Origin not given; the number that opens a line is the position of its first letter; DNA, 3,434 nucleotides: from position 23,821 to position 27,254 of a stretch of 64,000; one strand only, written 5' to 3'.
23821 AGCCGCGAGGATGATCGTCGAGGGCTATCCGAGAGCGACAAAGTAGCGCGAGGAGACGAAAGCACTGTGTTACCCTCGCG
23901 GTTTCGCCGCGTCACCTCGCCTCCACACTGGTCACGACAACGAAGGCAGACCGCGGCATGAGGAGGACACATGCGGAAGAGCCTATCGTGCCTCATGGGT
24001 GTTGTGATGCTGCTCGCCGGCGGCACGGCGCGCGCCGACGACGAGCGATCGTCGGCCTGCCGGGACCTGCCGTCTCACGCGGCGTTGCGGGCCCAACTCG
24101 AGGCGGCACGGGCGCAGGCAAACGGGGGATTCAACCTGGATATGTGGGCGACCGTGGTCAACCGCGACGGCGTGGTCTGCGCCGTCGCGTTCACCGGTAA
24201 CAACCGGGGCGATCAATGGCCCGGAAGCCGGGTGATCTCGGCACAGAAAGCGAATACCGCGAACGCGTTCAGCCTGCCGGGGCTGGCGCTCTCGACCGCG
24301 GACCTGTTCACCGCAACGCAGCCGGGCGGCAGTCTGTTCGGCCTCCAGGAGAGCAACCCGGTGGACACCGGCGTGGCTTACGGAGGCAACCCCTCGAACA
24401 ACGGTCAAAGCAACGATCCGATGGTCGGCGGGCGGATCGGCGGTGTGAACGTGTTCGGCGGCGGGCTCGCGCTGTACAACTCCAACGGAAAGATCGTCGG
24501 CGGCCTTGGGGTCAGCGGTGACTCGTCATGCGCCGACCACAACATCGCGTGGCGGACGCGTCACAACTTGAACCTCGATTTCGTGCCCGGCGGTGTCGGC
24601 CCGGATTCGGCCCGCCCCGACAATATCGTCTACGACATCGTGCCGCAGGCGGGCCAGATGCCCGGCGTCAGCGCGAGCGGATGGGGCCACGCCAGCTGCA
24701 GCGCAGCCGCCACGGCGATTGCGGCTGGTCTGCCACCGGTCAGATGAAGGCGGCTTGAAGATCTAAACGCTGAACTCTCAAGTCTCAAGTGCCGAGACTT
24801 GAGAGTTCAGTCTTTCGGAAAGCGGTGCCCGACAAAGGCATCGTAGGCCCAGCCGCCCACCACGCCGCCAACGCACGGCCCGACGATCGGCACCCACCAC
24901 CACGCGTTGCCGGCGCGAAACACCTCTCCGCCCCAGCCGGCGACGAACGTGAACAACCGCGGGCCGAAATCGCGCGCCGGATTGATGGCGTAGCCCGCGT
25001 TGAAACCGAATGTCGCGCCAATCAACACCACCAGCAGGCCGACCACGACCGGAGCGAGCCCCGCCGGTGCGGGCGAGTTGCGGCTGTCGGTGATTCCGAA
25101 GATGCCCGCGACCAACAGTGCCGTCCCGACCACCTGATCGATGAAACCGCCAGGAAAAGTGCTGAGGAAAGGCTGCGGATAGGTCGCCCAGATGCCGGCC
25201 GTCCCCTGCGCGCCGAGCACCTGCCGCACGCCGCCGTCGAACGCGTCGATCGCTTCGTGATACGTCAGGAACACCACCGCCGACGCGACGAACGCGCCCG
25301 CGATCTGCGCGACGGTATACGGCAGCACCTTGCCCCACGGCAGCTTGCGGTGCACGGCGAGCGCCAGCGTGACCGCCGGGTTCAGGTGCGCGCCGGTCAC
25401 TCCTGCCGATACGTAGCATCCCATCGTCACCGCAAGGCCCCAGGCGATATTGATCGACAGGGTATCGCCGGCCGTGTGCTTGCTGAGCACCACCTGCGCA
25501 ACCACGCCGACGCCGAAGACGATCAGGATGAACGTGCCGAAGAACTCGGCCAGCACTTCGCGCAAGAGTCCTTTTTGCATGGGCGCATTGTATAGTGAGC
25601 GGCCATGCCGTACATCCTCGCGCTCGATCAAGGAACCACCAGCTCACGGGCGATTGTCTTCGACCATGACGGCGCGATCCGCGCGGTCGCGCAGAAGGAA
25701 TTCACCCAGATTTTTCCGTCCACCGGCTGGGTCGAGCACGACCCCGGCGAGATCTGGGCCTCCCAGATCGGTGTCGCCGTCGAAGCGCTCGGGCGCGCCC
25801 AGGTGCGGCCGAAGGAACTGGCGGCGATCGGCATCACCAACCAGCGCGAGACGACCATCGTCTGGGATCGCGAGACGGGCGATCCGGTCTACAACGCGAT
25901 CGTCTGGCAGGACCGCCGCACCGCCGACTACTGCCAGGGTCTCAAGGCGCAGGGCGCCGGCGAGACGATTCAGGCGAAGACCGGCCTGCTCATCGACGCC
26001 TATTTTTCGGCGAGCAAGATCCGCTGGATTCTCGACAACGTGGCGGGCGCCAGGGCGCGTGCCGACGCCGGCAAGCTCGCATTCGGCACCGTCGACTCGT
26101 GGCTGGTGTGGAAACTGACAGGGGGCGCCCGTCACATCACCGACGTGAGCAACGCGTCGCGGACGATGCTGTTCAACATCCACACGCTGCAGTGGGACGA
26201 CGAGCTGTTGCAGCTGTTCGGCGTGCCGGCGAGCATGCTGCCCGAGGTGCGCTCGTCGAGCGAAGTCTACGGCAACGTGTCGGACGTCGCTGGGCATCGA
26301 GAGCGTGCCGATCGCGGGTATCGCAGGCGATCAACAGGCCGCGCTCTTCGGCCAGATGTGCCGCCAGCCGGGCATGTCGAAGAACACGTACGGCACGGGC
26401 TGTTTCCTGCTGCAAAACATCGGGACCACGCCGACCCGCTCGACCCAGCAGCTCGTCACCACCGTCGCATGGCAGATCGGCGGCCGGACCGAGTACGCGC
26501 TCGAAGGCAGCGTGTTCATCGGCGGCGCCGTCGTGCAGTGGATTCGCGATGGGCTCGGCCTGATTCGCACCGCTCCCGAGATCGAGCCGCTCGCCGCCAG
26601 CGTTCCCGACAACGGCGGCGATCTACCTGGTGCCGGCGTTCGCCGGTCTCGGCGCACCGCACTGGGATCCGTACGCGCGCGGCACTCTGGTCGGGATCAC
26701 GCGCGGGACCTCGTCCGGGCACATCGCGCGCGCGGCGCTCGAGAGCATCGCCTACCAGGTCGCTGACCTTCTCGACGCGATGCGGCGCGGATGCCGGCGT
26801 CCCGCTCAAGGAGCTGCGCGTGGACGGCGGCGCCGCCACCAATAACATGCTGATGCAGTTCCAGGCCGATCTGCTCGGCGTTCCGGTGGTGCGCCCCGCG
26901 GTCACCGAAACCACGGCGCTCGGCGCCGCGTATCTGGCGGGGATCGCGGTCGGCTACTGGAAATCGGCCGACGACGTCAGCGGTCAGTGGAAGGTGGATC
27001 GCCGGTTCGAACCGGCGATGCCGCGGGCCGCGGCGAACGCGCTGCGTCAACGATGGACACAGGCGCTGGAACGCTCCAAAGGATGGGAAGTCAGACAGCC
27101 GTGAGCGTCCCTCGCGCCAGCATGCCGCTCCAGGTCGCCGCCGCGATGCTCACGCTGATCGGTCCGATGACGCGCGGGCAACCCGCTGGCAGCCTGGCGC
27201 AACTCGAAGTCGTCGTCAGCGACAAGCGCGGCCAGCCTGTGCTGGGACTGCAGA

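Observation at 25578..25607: Back-to-back leaderless promoters: a 24-bp glpF/glpK spacer with overlapping -10 boxes 6 and 8 nt from the two ATGs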

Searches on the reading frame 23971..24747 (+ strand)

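Call 7: search_protein_families(library=pfam, proteins=[window:23971-24747:+])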
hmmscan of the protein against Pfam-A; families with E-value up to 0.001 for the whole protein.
window:23971-24747:+ (258 aa): 1 family
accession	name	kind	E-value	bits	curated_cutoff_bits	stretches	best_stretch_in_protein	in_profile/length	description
PF03928.20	HbpS-like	-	8.7e-12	45.6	25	1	41-193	8-123/128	Haem degrading protein HbpS-like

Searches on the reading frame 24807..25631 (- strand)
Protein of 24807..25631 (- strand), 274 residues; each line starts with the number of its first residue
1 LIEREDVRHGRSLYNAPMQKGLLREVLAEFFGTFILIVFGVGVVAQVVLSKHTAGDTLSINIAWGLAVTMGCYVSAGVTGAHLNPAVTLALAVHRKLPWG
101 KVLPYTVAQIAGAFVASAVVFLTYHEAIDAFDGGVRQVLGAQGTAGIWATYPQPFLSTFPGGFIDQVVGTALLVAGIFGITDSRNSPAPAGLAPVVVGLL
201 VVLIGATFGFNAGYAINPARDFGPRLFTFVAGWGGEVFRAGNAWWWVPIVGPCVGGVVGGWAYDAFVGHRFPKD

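Call 6: find_related_loci(query=window:24807-25580:-, collection=genome_contigs, flank=4000)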
Query window:24807-25580:- (257 aa) in genome_contigs; peptide patterns used: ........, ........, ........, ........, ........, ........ (x = any residue, [..] = any of these).
516 stretches matched a pattern; 429 encode a relative of the query (tblastn E <= 1e-3); the best 80 are kept; 80 distinct loci.
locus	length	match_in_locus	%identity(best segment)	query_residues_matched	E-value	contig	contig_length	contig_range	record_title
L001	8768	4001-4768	93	1-256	3e-156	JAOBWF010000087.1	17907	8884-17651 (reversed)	MAG: Acidobacteria bacterium isolate RYN_30 scaffold_3872249, whole genome shotgun sequence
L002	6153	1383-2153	94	1-257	1e-152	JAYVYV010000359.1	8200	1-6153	MAG: Acidobacteriota bacterium isolate GL86_DN_metabat_16_sub GL86_DN_metabat_16_sub_358, whole genome shotgun sequence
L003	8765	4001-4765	91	1-255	8e-148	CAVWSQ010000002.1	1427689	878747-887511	MAG: uncultured Acidobacteriota bacterium isolate MFD04944.bin.1.4 genome assembly, contig: contig_18582, whole genome s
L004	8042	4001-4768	92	1-256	1e-146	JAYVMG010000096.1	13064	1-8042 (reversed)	MAG: Acidobacteriota bacterium isolate GL58_Up_concoct_85 GL58_Up_concoct_85_95, whole genome shotgun sequence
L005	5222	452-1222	91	1-257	2e-146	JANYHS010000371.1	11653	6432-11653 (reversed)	MAG: Acidobacteria bacterium isolate GL140_1_metabinner_89_sub GL140_1_k141_1222125, whole genome shotgun sequence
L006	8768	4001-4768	90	1-256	4e-145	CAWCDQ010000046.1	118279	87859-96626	MAG: uncultured Acidobacteriota bacterium isolate MFD03975.bin.2.34 genome assembly, contig: contig_95740, whole genome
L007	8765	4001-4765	86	1-255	1e-144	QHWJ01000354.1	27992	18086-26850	MAG: Acidobacteria bacterium isolate gp6 AA46 14_0929_02_40cm_scaffold_1439_curated, whole genome shotgun sequence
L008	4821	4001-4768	89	1-256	7e-145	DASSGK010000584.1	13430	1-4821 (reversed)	MAG TPA_asm: Vicinamibacterales bacterium isolate SMAG_U1031 k141_1013900, whole genome shotgun sequence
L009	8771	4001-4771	84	1-256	1e-138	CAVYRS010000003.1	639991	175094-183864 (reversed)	MAG: uncultured Acidobacteriota bacterium isolate MFD06229.bin.2.32 genome assembly, contig: contig_34041, whole genome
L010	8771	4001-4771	83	1-257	3e-138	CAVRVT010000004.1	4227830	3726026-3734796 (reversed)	MAG: uncultured Acidobacteriota bacterium isolate MFD02199.bin.1.6 genome assembly, contig: contig_9645, whole genome sh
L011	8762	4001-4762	83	1-254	3e-136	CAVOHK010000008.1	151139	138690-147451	MAG: uncultured Acidobacteriota bacterium isolate MFD00392.bin.2.13 genome assembly, contig: contig_30746, whole genome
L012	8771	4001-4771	85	1-257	9e-136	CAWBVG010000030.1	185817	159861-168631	MAG: uncultured Acidobacteriota bacterium isolate MFD03975.bin.2.173 genome assembly, contig: contig_31246, whole genome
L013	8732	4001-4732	91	1-244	1e-135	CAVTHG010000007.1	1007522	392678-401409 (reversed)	MAG: uncultured Acidobacteriota bacterium isolate MFD09212.bin.2.142 genome assembly, contig: contig_2781, whole genome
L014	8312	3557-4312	82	5-256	2e-135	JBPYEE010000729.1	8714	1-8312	MAG: Vicinamibacterales bacterium isolate Bin.016.fastaField_forest_FP4 k127_8812993, whole genome shotgun sequence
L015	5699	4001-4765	85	1-255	7e-135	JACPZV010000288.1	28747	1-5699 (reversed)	MAG: Acidobacteria bacterium isolate NC_groundwater_899_Pr1_S-0.2um_65_15 Montesol18-Sp2_coassembly_scaffold_606203, who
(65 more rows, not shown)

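Call 7: search_protein_families(library=pfam, proteins=[window:24807-25580:-])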
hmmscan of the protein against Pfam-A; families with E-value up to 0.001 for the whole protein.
window:24807-25580:- (257 aa): 1 family
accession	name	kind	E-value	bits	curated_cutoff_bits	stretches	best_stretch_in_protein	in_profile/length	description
PF00230.25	MIP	-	1.2e-49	169.5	25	1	5-246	7-222/222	Major intrinsic protein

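Call 37: find_encoding_contigs(protein=window:24807-25580:-, flank=10000, max_places=6)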
Protein window:24807-25580:- (257 aa): no gene with exactly this product is on record in the collection.

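Call 39: find_encoding_contigs(protein=window:24807-25631:-, flank=10000, max_places=6)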
Protein window:24807-25631:- (274 aa): no gene with exactly this product is on record in the collection.

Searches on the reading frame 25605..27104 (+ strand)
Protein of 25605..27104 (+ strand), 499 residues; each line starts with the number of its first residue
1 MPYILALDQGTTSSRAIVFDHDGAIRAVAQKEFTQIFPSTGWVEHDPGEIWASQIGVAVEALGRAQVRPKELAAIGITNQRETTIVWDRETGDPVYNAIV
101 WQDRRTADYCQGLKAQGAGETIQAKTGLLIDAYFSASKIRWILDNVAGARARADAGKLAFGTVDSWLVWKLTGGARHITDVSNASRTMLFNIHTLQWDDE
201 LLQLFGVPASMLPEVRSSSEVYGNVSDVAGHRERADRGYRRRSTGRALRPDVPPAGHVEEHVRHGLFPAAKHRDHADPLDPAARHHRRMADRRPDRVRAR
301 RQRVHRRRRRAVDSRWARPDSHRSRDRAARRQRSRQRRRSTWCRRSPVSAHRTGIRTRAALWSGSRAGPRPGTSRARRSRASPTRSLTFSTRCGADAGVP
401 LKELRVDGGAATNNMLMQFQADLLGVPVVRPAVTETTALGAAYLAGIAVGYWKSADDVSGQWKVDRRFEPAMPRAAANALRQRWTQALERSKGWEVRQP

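Call 7: search_protein_families(library=pfam, proteins=[window:25605-27104:+])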
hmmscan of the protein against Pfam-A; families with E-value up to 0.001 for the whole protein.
window:25605-27104:+ (499 aa): 2 families
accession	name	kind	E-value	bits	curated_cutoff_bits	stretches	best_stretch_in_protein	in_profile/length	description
PF00370.27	FGGY_N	-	4.1e-78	262.8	28.8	1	3-227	1-218/245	FGGY family of carbohydrate kinases, N-terminal domain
PF02782.22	FGGY_C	-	3.9e-15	56.6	27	1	396-448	145-197/198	FGGY family of carbohydrate kinases, C-terminal domain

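Call 40: find_encoding_contigs(protein=window:25605-27104:+, flank=10000, max_places=4)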
Protein window:25605-27104:+ (499 aa): no gene with exactly this product is on record in the collection.
